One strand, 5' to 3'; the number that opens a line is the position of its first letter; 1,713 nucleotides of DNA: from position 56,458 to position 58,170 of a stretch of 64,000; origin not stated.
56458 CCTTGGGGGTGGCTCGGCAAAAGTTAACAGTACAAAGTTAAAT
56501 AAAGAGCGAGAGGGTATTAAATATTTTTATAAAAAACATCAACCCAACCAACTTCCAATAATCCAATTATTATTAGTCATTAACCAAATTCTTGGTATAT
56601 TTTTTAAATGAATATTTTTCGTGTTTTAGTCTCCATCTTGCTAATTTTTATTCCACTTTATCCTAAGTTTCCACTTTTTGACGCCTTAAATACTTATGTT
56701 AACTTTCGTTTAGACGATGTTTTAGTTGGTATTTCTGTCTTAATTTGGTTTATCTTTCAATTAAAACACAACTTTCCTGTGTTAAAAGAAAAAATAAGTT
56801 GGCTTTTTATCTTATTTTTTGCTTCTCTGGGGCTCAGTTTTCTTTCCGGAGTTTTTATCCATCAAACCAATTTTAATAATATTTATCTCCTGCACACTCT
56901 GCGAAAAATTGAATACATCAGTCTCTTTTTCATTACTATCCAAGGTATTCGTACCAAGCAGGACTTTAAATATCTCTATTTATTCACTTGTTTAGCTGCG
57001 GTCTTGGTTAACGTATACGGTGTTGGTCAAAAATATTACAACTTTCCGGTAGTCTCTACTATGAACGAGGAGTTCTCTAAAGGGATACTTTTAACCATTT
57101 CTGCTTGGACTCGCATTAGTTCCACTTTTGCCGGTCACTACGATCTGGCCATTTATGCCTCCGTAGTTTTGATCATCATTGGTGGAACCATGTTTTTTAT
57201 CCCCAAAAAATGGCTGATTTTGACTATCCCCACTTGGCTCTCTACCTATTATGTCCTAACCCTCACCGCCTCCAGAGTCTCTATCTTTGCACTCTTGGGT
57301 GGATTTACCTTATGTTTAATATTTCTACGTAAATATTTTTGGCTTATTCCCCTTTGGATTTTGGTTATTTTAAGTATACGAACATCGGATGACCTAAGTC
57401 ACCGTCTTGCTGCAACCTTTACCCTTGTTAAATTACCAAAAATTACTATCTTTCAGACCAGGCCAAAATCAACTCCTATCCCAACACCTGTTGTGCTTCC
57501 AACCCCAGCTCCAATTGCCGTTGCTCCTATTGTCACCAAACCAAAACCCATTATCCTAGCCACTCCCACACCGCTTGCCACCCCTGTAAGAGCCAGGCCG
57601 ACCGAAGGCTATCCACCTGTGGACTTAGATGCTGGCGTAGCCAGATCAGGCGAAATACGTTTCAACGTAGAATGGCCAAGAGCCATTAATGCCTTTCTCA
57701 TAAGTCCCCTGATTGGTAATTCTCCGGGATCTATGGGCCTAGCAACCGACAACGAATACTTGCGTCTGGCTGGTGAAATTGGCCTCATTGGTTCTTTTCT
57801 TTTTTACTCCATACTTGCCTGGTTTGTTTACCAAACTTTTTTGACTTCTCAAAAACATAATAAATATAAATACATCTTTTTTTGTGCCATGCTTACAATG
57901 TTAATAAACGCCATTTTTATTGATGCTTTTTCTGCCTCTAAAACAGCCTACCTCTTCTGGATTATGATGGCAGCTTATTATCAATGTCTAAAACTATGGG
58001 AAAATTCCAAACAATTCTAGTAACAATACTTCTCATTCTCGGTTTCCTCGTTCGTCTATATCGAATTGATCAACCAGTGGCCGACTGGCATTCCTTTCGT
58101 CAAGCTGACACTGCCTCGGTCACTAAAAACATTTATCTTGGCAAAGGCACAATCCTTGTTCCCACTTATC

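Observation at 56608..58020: Wzy_C-family protein with a Pro/Thr-rich linker, possibly an O-oligosaccharyltransferase rather than an O-antigen ligase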

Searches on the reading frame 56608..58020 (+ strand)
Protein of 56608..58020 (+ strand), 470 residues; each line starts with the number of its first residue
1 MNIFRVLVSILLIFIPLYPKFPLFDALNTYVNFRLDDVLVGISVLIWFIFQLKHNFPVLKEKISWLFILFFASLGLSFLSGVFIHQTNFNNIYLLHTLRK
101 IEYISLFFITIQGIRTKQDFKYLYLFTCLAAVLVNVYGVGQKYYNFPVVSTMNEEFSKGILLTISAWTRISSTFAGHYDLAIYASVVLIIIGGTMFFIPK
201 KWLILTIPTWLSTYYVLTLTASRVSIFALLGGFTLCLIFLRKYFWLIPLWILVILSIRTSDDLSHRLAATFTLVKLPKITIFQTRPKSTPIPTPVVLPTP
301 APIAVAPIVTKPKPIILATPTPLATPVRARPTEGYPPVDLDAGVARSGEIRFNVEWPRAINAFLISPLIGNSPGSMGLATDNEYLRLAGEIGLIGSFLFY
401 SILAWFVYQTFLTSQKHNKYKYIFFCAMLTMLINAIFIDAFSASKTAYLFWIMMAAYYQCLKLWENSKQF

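Call 3: search_protein_families(library=pfam, proteins=[window:56608-58020:+], max_evalue=0.01)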
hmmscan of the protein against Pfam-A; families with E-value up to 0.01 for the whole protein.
window:56608-58020:+ (470 aa): 0 families

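Call 4: search_protein_families(library=ncbifam, proteins=[window:56608-58020:+], max_evalue=0.01)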
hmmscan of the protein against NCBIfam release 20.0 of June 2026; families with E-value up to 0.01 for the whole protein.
window:56608-58020:+ (470 aa): 0 families

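Call 5: search_protein_families(library=pfam, proteins=[window:56608-58020:+], max_evalue=10)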
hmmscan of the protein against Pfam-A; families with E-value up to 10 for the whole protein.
window:56608-58020:+ (470 aa): 0 families

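Call 6: find_homologous_proteins(query=window:56608-58020:+, max_evalue=0.001)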
Query window:56608-58020:+ (470 aa): 2194 proteins with E <= 0.001 among 8000 candidates; the best 120 are listed.
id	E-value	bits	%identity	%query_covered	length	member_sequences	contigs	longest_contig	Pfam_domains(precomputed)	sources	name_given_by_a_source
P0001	0.0e+0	1041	100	100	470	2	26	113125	-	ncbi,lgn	-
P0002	1.9e-275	932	88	100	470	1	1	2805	-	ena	-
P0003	2.8e-142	493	52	99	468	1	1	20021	-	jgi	jgi:hypothetical protein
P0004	1.7e-141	491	52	99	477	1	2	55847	PF04932.21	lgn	-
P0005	2.2e-141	490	53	99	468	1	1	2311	-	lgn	-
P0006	3.0e-141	490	51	99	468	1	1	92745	-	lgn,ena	-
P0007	6.5e-141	489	52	99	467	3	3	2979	PF04932.21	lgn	-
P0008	6.6e-141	489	52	99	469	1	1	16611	PF04932.21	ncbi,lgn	-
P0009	8.9e-141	488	52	99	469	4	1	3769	-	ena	-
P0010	7.0e-140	485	51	99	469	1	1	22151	-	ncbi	-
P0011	1.1e-139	485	51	99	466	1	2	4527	PF04932.21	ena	-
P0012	3.4e-139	483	49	99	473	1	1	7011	PF04932.21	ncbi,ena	-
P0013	4.6e-139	483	50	100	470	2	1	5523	-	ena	-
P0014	1.1e-138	481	52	99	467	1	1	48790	-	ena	-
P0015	2.8e-138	480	50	100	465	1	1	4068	-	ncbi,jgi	ncbi:MAG: hypothetical protein WCX33_03080 [Candidatus Shapirobacteria bacterium]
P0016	3.3e-138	480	52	100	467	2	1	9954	PF04932.21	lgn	-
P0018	3.7e-138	480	52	99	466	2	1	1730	PF04932.21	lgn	-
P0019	4.9e-138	479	51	100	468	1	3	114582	PF04932.21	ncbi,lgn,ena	-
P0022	7.2e-138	479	50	100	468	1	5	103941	PF04932.21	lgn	-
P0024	9.5e-138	478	52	99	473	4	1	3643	PF04932.21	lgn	-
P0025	1.3e-137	478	50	100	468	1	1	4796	PF04932.21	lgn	-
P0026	1.4e-137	478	51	100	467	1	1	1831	PF04932.21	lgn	-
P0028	2.2e-137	477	51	100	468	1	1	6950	PF04932.21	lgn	-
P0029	3.3e-137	477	51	99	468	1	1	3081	PF04932.21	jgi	jgi:hypothetical protein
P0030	3.8e-137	476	51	99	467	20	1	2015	PF04932.21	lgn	-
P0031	5.3e-137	476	50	100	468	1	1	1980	PF04932.21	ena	-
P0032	5.8e-137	476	51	99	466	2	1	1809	PF04932.21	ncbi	-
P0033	6.5e-137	476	51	100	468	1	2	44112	PF04932.21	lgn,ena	-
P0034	9.1e-137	475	49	99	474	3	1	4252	PF04932.21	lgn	-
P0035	1.2e-136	475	48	100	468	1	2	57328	PF04932.21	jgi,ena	-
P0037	2.1e-136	474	51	100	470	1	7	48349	PF04932.21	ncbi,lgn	-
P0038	2.4e-136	474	52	99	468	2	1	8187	PF04932.21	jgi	-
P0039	2.4e-136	474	51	99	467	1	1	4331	PF04932.21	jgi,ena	-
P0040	3.1e-136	473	52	99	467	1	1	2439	PF04932.21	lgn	-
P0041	3.8e-136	473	50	100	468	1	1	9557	PF04932.21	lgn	-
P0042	4.9e-136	473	53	100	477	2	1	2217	PF04932.21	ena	-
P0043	4.9e-136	473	50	100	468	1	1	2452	PF04932.21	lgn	-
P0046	5.3e-136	473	50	98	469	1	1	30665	PF04932.21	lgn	-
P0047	6.8e-136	472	51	100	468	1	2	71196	PF04932.21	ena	-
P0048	1.1e-135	472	50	99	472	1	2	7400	PF04932.21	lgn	-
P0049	1.1e-135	471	50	100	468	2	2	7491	PF04932.21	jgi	-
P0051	1.5e-135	471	51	99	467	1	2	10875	PF04932.21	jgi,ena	-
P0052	1.6e-135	471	50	99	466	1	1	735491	PF04932.21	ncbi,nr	ncbi:MAG: O-antigen ligase family protein [Candidatus Shapirobacteria bacterium]|nr:O-antigen ligase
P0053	1.8e-135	471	50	100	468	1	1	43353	PF04932.21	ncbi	-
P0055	3.6e-135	470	52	99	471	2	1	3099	PF04932.21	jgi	-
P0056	4.0e-135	470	51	99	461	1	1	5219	PF04932.21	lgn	-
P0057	5.4e-135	469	51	99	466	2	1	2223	PF04932.21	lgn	-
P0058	1.3e-134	468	50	100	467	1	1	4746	PF04932.21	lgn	-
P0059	1.6e-134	468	47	99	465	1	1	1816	PF04932.21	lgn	-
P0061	2.0e-134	467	51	100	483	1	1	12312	PF04932.21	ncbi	-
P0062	2.8e-134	467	51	99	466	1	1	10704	PF04932.21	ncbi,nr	ncbi:MAG: O-antigen ligase family protein [Candidatus Shapirobacteria bacterium]|nr:O-antigen ligase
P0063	2.8e-134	467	50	100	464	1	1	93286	PF04932.21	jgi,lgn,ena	-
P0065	4.9e-134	466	51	100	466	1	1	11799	PF04932.21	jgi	jgi:hypothetical protein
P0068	7.8e-134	465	50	100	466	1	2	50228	PF04932.21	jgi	jgi:hypothetical protein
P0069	1.1e-133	465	51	99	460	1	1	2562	PF04932.21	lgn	-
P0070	1.1e-133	465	51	100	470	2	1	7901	PF04932.21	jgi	-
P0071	1.5e-133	464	51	100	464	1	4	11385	PF04932.21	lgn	-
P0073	1.7e-133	464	51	100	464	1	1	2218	PF04932.21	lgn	-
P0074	2.1e-133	464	51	99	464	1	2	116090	PF04932.21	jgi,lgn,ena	-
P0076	2.4e-133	464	51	99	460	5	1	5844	PF04932.21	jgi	-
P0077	4.1e-133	463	51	99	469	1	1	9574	PF04932.21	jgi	jgi:hypothetical protein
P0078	4.2e-133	463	51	97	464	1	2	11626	PF04932.21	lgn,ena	-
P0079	4.6e-133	463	51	100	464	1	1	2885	PF04932.21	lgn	-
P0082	5.2e-133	463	51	99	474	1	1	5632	PF04932.21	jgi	jgi:hypothetical protein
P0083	7.6e-133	462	52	98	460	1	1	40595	PF04932.21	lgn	-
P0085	9.4e-133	462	48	100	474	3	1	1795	PF04932.21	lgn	-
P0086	9.8e-133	462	53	96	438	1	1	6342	PF04932.21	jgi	jgi:hypothetical protein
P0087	9.9e-133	462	50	99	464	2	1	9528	PF04932.21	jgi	-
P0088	1.1e-132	462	51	99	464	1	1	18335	PF04932.21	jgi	-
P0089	1.1e-132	462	51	100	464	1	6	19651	PF04932.21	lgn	-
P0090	1.5e-132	461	51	99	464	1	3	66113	PF04932.21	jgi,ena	-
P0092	1.8e-132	461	51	100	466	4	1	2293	PF04932.21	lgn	-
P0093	1.8e-132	461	52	99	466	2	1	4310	PF04932.21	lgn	-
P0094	2.0e-132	461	51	100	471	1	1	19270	PF04932.21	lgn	-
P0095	2.0e-132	461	50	98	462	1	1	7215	PF04932.21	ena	-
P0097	2.1e-132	461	52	99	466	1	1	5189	PF04932.21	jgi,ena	-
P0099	2.4e-132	460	50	98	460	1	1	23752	PF04932.21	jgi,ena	-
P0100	2.4e-132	460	49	100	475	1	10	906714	-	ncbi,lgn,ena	-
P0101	2.9e-132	460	50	99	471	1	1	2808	PF04932.21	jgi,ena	-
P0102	3.8e-132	460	51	100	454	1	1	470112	PF04932.21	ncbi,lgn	-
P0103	4.1e-132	460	50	99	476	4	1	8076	PF04932.21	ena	-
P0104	5.0e-132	459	50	99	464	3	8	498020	PF04932.21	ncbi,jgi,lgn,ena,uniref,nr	ncbi:MAG: hypothetical protein US68_C0009G0027 [Candidatus Shapirobacteria bacterium GW2011_GWE1_38_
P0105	5.1e-132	459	47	98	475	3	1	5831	PF04932.21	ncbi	-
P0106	5.6e-132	459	52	98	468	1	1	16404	PF04932.21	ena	-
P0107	6.5e-132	459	49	99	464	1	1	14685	PF04932.21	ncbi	-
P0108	6.7e-132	459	53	98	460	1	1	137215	PF04932.21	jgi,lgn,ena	-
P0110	8.3e-132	459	51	98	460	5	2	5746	PF04932.21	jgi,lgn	-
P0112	9.4e-132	459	50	100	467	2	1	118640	PF04932.21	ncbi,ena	-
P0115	1.1e-131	458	52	99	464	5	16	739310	PF04932.21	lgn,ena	-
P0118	1.9e-131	457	49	99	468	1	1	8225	PF04932.21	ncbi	-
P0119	1.9e-131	457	53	99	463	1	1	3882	PF04932.21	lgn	-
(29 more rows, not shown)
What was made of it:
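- On Pfam Wzy_C (PF04932) superfamily: 80 of 120 homologues at about 50% identity carry PF04932 (call 6).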

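Call 8: search_solved_structures(query=A1, max_evalue=10, show_alignments=4)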
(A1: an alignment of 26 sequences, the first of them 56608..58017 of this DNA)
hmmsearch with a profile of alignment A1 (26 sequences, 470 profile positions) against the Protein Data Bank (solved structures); distinct sequences matched with E-value up to 10: 1.
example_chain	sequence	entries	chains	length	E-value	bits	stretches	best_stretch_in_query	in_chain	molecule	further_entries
7bkb_L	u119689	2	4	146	0.89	11.7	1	56-97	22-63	Formylmethanofuran dehydrogenase, subunit G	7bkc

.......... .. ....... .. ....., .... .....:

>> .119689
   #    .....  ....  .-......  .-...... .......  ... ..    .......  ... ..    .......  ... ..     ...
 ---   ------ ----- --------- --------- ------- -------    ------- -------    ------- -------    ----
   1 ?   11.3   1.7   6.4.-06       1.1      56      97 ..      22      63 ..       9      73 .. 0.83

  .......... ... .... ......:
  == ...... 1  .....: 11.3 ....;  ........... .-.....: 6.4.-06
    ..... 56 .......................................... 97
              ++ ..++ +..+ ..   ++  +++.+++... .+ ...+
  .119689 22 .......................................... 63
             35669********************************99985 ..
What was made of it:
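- Closest known: WaaL O-antigen ligase. Different: No sequence-level similarity is detectable by HMMER (call 8).
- Tried and rejected: The family profile against PDB sequences found nothing relevant (call 8).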

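Call 16: predict_structure(alignment_id=A1)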
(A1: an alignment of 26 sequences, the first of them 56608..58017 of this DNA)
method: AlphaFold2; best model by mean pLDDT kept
length: 470 residues; sequences in the alignment: 26
mean_pLDDT: 73.7   pTM: 0.77
mean pLDDT of the five models: 73.7, 72.0, 70.2, 69.6, 67.9
residues with pLDDT >= 90: 181; 70-90: 116; 50-70: 64; < 50: 109
segments of 3 or more residues with pLDDT < 50: 149-175, 271-275, 278-350, 468-470
pLDDT, mean of each block of 10 residues (from residue 1): 89 79 63 77 93 92 93 91 70 83 93 92 94 88 66 37 39 58 94 93 93 89 85 96 94 85 60 48 41 36 34 34 34 40 40 63 83 67 79 91 94 75 96 82 79 95 68
secondary structure, 60 per line:
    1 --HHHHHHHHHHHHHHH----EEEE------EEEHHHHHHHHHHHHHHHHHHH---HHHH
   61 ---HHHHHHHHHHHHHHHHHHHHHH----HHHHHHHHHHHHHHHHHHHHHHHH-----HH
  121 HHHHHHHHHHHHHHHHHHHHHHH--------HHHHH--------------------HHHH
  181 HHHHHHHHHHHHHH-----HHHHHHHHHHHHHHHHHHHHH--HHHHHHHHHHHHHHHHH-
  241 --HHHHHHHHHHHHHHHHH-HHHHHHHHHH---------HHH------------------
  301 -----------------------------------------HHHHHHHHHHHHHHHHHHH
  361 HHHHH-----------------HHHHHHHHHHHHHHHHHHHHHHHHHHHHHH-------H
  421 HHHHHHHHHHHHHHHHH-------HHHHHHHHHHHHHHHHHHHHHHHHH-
elements in order: H3-17 E22-25 E32-34 H35-53 H57-60 H64-85 H90-113 H119-143 H152-156 H177-194 H200-220 H223-239 H243-259 H261-270 H342-365 H383-412 H420-437 H445-469

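Call 20: fold_search(model_id=the predicted structure, library=pdb)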
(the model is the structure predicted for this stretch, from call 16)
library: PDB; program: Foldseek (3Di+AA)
matches with E <= 10: 19; with E <= 0.001: 1
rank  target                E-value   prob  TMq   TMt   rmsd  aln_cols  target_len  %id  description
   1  7tpg_B                5.4e-04  1.00  0.51  0.58   8.4       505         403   11  Single-Particle Cryo-EM Structure of the WaaL O-antigen ligase in its ligand bound state (released 2022-04-06)
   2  8p1u_A                4.2e-02  1.00  0.40  0.49   9.2       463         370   12  Structure of divisome complex FtsWIQLB (released 2024-05-22)
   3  8bh1_A                4.2e-02  0.99  0.35  0.44   9.8       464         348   11  Core divisome complex FtsWIQBL from Pseudomonas aeruginosa (released 2023-04-19)
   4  3tdo_A                2.8e+00  0.04  0.08  0.13  19.1       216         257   12  Crystal structure of HSC at pH 9.0 (released 2012-03-07)
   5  3te0_A                6.1e+00  0.03  0.09  0.14  19.0       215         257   13  Crystal structure of HSC K148E (released 2012-03-07)
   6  8jip_R                6.9e+00  0.02  0.11  0.12  20.5       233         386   12  Cryo-EM structure of the GLP-1R/GCGR dual agonist MEDI0382-bound human GLP-1R-Gs complex (released 2023-09-06)
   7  8ug8_A                7.2e+00  0.03  0.15  0.18  20.6       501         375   10  Mus musculus Otopetrin 2 (mOTOP2) in pH 7.0, intermediate state (released 2024-08-21)
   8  9uta_B                7.2e+00  0.02  0.09  0.13  22.4       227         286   11  The transmembrane domains of human sweet taste receptor TAS1R2 and TAS1R3 in the apo state (released 2025-07-16)
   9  9gkb_A                7.2e+00  0.01  0.12  0.10  28.7       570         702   11  TRPC5 in complex with spin-labelled ligand SpinPico1 (released 2025-09-03)
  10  8anq_B                7.5e+00  0.04  0.13  0.19  13.0       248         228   12  Crystal structure of the microbial rhodopsin from Sphingomonas paucimobilis (SpaR) (released 2023-05-03)
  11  8tgl_B                8.1e+00  0.02  0.16  0.18  23.2       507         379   12  VMAT1 dimer with norepinephrine and reserpine (released 2024-03-20)
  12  6h2f_E                8.1e+00  0.02  0.09  0.12  31.7       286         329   11  Structure of the pre-pore AhlB of the tripartite alpha-pore forming toxin, AHL, from Aeromonas hydrophila. (released 2019-07-10)
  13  1brd                  8.5e+00  0.04  0.12  0.24  12.8       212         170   14  Model for the structure of Bacteriorhodopsin based on high-resolution Electron Cryo-microscopy (released 1991-04-15)
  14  3te0_C                8.5e+00  0.02  0.08  0.13  18.9       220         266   12  Crystal structure of HSC K148E (released 2012-03-07)
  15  1mni_A                8.5e+00  0.02  0.08  0.16  13.9       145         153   17  ALTERATION OF AXIAL COORDINATION BY PROTEIN ENGINEERING IN MYOGLOBIN. BIS-IMIDAZOLE LIGATION IN THE HIS64-->VAL(SLASH) (released 1995-04-20)
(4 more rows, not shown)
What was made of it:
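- On GT-C(B) fold (WaaL/SEDS-like): Foldseek gives 7TPG_B at E 5.4e-4, probability 1.0, TM 0.51/0.58, followed by FtsW (call 20).
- Closest known: WaaL O-antigen ligase. Same: Best solved structural match (call 20).
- Closest known: SEDS peptidoglycan polymerases. Same: Second-best structural matches (8p1u and 8bh1, call 20).
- The best solved match of the AlphaFold model (pLDDT 73.7, pTM 0.77, call 16) is WaaL 7TPG (E 5.4e-4, TM 0.51/0.58), followed by FtsW (call 20). The best structural match is WaaL (call 20). The top PDB match is WaaL (call 20).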

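Call 22: find_encoding_contigs(protein=P0052, flank=10000, max_places=2)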
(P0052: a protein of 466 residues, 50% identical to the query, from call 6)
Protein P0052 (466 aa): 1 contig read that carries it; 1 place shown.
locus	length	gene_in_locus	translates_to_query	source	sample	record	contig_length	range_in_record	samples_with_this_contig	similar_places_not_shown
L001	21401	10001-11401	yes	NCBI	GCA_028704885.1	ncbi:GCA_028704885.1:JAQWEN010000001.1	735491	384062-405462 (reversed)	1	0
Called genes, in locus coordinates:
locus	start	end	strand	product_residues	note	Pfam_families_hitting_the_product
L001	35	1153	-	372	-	PF00438:S-AdoMet_synt_N, PF02772:S-AdoMet_synt_M, PF02773:S-AdoMet_synt_C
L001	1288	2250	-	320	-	PF03706:LPG_synthase_TM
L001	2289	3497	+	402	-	PF20706:GT4-conflict, PF00534:Glycos_transf_1, PF13692:Glyco_trans_1_4, PF13524:Glyco_trans_1_2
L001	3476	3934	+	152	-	PF02643:DUF192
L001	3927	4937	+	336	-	PF00535:Glycos_transf_2, PF10111:Glyco_tranf_2_2, PF13641:Glyco_tranf_2_3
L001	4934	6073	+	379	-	PF13439:Glyco_transf_4, PF00534:Glycos_transf_1, PF13692:Glyco_trans_1_4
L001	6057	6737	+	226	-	PF13489:Methyltransf_23, PF07021:MetW, PF13847:Methyltransf_31, PF08241:Methyltransf_11, PF08242:Methyltransf_12, PF13649:Methyltransf_25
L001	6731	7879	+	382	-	PF13439:Glyco_transf_4, PF00534:Glycos_transf_1, PF20706:GT4-conflict (weak), PF13692:Glyco_trans_1_4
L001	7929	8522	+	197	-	PF00132:Hexapep, PF14602:Hexapep_2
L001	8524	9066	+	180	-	-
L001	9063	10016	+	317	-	PF00535:Glycos_transf_2, PF13641:Glyco_tranf_2_3 (faint)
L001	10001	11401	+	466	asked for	PF04932:Wzy_C (weak)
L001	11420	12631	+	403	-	PF13439:Glyco_transf_4 (weak), PF00534:Glycos_transf_1, PF13692:Glyco_trans_1_4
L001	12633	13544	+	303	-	PF00535:Glycos_transf_2, PF13641:Glyco_tranf_2_3, PF13632:Glyco_trans_2_3 (faint)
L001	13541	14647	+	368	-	PF13439:Glyco_transf_4, PF00534:Glycos_transf_1, PF20706:GT4-conflict (weak), PF13692:Glyco_trans_1_4, PF13524:Glyco_trans_1_2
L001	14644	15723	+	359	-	PF13439:Glyco_transf_4, PF20706:GT4-conflict (weak), PF00534:Glycos_transf_1, PF13692:Glyco_trans_1_4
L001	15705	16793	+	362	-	PF00483:NTP_transferase, PF22640:ManC_GMP_beta-helix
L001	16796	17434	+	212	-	PF02397:Bac_transf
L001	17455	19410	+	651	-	PF13196:DUF4012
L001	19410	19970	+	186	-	PF11967:RecO_N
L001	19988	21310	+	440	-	PF00587:tRNA-synt_2b, PF03129:HGTP_anticodon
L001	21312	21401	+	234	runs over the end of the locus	-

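Call 23: find_encoding_contigs(protein=P0100, flank=10000, max_places=2)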
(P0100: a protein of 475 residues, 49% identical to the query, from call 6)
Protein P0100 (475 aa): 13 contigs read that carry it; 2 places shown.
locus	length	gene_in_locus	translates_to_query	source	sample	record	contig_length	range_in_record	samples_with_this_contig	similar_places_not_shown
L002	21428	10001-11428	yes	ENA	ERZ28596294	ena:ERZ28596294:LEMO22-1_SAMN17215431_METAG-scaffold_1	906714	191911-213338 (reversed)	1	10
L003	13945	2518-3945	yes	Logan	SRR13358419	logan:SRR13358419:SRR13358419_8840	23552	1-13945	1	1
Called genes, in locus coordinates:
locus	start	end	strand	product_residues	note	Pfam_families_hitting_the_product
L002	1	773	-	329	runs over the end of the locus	PF01073:3Beta_HSD, PF01370:Epimerase, PF02719:Polysacc_synt_2, PF04321:RmlD_sub_bind, PF07993:NAD_binding_4 (faint), PF08659:KR (faint), PF13460:NAD_binding_10 (weak), PF16363:GDP_Man_Dehyd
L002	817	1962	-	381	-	PF00438:S-AdoMet_synt_N, PF02772:S-AdoMet_synt_M, PF02773:S-AdoMet_synt_C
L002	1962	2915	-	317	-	PF03706:LPG_synthase_TM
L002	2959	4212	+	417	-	PF13439:Glyco_transf_4 (faint), PF20706:GT4-conflict, PF00534:Glycos_transf_1, PF13692:Glyco_trans_1_4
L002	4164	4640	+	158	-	PF02643:DUF192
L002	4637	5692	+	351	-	PF00535:Glycos_transf_2, PF10111:Glyco_tranf_2_2, PF13641:Glyco_tranf_2_3, PF13632:Glyco_trans_2_3 (weak)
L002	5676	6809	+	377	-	PF13439:Glyco_transf_4, PF20706:GT4-conflict (weak), PF00534:Glycos_transf_1, PF13692:Glyco_trans_1_4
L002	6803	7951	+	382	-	PF13439:Glyco_transf_4, PF00534:Glycos_transf_1, PF13692:Glyco_trans_1_4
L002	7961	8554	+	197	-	PF25087:GMPPB_C (faint), PF00132:Hexapep, PF14602:Hexapep_2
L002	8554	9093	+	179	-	-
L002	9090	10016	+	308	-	PF00535:Glycos_transf_2, PF10111:Glyco_tranf_2_2, PF13641:Glyco_tranf_2_3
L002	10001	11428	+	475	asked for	-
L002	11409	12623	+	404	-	PF13692:Glyco_trans_1_4, PF00534:Glycos_transf_1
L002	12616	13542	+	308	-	PF00535:Glycos_transf_2, PF13641:Glyco_tranf_2_3, PF13632:Glyco_trans_2_3 (weak)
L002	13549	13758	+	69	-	-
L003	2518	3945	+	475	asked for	-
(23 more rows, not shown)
